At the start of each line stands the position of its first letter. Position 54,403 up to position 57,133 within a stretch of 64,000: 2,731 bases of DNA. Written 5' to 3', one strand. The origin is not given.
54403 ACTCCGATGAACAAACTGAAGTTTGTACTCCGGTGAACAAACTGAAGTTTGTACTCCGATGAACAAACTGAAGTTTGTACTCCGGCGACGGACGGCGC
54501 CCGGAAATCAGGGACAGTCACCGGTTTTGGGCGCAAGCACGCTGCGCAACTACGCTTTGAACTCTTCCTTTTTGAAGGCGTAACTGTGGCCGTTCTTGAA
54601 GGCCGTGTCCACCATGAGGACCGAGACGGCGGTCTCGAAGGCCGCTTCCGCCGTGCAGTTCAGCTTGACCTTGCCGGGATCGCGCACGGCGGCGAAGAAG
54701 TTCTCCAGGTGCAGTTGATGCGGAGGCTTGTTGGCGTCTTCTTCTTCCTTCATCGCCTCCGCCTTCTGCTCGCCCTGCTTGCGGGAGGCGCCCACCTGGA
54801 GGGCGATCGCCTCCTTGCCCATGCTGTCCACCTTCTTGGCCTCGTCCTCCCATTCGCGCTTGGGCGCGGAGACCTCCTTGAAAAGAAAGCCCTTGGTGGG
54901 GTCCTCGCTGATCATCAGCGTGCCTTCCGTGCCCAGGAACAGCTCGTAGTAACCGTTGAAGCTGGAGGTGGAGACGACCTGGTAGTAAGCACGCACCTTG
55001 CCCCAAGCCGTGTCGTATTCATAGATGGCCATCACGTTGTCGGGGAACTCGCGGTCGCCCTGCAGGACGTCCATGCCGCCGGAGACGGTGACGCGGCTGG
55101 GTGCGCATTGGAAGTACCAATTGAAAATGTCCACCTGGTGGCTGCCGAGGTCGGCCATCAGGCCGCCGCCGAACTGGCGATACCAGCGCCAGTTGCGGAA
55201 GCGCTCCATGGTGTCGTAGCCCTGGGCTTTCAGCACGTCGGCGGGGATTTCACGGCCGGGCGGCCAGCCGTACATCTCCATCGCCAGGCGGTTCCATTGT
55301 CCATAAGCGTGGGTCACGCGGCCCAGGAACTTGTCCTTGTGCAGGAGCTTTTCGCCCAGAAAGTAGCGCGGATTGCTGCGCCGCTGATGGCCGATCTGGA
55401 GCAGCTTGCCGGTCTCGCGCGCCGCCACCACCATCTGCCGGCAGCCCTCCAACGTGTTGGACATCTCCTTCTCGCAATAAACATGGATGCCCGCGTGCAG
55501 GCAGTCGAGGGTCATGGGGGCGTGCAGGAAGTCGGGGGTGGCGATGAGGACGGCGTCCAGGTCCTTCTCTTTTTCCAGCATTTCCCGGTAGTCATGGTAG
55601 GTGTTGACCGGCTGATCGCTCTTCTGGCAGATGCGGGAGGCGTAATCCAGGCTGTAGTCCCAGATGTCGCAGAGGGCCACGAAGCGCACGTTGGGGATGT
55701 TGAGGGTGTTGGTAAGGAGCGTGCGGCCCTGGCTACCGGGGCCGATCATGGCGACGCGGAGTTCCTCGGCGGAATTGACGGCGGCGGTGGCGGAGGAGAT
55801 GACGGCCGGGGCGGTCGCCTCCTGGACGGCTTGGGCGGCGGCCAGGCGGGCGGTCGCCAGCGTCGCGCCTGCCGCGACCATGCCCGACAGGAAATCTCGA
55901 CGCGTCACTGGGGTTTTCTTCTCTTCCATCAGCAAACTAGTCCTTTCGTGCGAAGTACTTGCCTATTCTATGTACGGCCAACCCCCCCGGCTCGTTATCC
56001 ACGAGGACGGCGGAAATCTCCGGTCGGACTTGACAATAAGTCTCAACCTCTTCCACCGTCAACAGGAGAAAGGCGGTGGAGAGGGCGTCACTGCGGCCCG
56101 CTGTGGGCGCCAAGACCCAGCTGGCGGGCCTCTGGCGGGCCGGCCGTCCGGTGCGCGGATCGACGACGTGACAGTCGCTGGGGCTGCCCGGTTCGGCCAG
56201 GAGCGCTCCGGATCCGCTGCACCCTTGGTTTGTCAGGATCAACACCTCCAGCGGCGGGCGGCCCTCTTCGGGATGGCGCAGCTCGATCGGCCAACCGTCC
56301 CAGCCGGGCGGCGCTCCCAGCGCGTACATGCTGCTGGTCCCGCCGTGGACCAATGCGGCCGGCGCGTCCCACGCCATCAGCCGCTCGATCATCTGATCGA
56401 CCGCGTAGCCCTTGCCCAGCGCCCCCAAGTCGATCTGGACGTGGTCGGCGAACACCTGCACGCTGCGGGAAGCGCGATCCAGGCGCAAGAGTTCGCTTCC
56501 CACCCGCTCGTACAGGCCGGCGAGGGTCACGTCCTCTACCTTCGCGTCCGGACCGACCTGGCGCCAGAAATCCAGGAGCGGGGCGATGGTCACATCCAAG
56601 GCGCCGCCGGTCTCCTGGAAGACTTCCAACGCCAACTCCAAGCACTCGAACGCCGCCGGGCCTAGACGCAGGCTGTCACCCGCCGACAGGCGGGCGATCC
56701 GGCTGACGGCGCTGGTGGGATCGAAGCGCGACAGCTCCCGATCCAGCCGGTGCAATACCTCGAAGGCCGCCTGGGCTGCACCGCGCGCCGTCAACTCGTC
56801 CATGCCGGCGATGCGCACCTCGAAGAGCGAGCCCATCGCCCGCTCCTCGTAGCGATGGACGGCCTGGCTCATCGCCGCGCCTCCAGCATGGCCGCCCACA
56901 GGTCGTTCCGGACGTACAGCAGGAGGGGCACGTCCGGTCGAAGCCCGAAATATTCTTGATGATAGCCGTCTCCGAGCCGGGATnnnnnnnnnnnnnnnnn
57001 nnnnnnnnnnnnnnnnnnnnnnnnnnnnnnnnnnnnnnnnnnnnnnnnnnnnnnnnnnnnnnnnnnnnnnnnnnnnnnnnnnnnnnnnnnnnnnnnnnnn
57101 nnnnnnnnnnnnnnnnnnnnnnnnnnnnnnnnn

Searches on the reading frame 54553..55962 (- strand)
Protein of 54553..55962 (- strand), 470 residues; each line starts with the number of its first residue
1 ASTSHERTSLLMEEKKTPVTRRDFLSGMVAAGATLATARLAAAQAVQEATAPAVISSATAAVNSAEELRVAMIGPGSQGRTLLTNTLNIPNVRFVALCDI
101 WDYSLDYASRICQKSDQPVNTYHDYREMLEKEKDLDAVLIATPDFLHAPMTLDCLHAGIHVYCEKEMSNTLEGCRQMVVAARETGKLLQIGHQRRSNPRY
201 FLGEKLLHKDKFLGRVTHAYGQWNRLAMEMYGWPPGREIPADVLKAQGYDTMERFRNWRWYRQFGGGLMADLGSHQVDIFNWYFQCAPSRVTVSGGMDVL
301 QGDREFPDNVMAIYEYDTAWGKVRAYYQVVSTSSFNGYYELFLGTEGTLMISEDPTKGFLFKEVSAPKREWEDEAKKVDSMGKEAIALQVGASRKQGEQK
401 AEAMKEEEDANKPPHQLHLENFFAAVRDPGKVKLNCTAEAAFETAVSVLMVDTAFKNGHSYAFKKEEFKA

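Call 27: search_protein_families(library=pfam, proteins=[window:54553-55962:-], max_evalue=0.001)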
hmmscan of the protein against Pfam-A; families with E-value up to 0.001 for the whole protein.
window:54553-55962:- (470 aa): 3 families
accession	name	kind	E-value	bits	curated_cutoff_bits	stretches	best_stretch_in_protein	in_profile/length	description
PF01408.29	GFO_IDH_MocA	-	1.4e-19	71.3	24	1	68-192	1-120/120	Oxidoreductase family, NAD-binding Rossmann fold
PF22725.1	GFO_IDH_MocA_C3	-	1.8e-11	44.6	27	1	254-348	31-122/124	GFO/IDH/MocA C-terminal domain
PF02894.22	GFO_IDH_MocA_C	-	1.1e-10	42.1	22.9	1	249-460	23-215/218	Oxidoreductase family, C-terminal alpha/beta domain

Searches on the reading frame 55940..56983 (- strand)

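Call 27: search_protein_families(library=pfam, proteins=[window:55940-56983:-], max_evalue=0.001)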
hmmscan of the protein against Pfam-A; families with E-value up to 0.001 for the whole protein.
window:55940-56983:- (348 aa): 1 family
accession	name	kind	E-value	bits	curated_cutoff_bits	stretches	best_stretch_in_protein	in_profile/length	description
PF02424.20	ApbE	-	3.1e-45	155.2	25.6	1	50-326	1-265/266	ApbE family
